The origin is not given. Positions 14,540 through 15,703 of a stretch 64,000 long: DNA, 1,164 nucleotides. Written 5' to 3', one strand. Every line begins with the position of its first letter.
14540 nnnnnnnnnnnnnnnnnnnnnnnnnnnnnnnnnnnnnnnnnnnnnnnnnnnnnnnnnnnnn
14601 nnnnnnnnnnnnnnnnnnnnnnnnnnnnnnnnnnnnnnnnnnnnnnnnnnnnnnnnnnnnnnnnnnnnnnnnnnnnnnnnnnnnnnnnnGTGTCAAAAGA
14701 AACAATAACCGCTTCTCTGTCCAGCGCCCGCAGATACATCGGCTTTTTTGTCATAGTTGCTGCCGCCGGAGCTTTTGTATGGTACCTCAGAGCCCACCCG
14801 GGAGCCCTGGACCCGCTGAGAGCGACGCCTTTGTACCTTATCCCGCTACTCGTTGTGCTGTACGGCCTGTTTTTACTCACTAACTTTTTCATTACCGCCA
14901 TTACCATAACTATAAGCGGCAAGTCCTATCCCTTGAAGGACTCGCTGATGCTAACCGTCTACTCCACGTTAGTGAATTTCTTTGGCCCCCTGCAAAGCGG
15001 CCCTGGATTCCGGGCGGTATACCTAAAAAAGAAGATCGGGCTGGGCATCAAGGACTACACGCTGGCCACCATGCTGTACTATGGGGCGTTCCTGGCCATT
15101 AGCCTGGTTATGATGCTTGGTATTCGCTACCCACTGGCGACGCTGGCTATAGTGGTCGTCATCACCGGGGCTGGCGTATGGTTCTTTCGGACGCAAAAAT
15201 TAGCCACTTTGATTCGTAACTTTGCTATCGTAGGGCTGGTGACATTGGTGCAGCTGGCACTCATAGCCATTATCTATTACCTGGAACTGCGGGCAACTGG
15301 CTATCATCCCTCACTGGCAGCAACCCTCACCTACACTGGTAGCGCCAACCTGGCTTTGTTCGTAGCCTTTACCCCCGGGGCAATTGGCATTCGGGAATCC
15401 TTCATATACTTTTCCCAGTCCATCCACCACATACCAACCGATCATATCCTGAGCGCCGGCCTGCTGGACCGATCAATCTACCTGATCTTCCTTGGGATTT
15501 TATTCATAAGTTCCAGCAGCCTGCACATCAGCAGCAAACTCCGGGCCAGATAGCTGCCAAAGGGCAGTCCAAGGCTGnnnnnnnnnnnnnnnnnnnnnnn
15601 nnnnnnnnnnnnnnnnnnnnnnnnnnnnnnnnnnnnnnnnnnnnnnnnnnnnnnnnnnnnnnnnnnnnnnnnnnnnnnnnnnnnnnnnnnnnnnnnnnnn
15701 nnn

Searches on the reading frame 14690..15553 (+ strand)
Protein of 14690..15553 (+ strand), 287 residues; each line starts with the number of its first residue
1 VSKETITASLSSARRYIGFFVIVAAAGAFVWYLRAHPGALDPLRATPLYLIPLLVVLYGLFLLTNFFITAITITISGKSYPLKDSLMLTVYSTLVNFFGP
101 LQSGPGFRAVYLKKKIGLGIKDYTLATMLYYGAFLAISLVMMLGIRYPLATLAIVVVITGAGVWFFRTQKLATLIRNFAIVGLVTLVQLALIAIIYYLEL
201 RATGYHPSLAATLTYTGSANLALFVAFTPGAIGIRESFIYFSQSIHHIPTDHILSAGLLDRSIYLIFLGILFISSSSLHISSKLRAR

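Call 31: search_protein_families(library=pfam, max_evalue=0.0001, proteins=[window:14690-15553:+])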
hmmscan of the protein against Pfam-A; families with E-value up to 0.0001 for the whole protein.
window:14690-15553:+ (287 aa): 1 family
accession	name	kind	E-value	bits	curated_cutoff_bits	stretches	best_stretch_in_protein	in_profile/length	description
PF03706.18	LPG_synthase_TM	-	3.6e-14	53.4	33.4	1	134-270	157-300/302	Lysylphosphatidylglycerol synthase TM region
